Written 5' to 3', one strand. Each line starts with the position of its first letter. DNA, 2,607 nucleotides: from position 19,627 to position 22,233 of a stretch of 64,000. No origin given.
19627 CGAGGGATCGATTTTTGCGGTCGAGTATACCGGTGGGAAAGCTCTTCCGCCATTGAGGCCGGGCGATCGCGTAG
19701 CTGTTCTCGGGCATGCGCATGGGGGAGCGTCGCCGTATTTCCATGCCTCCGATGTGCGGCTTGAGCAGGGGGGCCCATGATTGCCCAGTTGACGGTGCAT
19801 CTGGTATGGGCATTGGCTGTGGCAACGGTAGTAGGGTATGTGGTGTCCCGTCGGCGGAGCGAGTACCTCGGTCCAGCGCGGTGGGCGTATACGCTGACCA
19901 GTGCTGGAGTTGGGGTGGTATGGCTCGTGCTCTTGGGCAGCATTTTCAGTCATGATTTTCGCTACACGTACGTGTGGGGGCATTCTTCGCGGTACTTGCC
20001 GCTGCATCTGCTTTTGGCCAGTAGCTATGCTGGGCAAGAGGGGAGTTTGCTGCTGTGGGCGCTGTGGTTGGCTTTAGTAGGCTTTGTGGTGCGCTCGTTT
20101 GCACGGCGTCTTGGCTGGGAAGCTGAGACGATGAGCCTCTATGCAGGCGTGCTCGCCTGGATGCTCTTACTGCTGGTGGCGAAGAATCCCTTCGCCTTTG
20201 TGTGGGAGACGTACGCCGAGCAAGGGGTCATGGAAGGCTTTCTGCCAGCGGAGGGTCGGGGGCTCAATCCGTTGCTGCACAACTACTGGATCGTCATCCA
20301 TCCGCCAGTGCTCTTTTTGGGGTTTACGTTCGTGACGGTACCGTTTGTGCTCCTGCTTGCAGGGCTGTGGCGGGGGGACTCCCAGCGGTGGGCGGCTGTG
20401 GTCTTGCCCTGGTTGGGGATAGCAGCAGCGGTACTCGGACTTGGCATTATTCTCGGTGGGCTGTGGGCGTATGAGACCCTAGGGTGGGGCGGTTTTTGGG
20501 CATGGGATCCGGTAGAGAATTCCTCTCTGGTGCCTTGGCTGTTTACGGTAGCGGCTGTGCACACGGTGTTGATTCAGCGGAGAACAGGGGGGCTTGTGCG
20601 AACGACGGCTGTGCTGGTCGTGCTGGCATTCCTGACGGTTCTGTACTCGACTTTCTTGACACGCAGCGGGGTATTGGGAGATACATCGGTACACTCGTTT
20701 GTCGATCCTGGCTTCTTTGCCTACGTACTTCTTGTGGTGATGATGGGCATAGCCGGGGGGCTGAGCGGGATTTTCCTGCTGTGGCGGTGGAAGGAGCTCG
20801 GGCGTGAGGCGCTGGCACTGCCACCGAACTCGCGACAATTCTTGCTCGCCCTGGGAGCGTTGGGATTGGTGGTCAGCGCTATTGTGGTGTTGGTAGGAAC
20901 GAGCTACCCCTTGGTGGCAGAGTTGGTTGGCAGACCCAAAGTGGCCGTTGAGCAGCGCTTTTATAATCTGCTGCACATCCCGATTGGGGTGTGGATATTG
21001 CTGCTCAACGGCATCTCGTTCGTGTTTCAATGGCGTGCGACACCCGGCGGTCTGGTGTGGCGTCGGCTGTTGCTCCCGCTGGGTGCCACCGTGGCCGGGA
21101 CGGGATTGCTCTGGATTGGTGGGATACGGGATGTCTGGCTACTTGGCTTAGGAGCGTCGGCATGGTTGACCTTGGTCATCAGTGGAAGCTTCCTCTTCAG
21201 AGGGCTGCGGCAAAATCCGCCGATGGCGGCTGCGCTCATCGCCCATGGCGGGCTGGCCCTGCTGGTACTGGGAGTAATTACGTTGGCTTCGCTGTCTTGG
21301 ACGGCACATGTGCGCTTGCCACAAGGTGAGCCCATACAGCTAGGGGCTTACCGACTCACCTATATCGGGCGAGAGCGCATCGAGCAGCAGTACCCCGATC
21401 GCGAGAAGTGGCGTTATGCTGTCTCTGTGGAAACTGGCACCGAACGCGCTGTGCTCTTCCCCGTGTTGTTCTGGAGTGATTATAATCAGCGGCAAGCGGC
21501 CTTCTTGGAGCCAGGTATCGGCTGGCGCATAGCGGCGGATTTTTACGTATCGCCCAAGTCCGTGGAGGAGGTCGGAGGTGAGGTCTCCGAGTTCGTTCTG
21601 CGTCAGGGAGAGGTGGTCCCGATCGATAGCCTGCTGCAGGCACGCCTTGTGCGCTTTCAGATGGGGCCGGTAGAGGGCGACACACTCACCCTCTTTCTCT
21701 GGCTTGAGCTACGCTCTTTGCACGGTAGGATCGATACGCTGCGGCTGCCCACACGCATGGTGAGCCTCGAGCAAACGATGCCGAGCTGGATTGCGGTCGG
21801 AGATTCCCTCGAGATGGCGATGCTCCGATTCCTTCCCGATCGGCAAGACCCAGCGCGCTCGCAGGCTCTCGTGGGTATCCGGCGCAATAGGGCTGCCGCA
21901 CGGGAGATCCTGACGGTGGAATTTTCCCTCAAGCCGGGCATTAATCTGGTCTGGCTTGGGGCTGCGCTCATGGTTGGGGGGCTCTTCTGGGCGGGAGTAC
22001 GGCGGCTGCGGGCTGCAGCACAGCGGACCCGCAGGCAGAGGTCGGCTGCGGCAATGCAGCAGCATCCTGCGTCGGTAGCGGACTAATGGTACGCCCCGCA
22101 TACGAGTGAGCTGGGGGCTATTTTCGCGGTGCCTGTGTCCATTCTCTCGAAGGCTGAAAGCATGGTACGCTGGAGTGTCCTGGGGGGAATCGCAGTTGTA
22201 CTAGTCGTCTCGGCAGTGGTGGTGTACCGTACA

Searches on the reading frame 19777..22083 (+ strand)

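Call 65: search_protein_families(library=pfam, proteins=[window:19777-22083:+], max_evalue=0.001)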
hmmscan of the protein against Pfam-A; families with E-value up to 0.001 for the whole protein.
window:19777-22083:+ (769 aa): 2 families
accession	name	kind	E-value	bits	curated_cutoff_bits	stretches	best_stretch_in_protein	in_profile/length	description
PF01578.25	Cytochrom_C_asm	-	1.5e-26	93.8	29.9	1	88-297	5-206/212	Cytochrome C assembly protein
PF16327.10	CcmF_C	-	2.1e-25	90.1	28.7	1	328-592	9-282/323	Cytochrome c-type biogenesis protein CcmF C-terminal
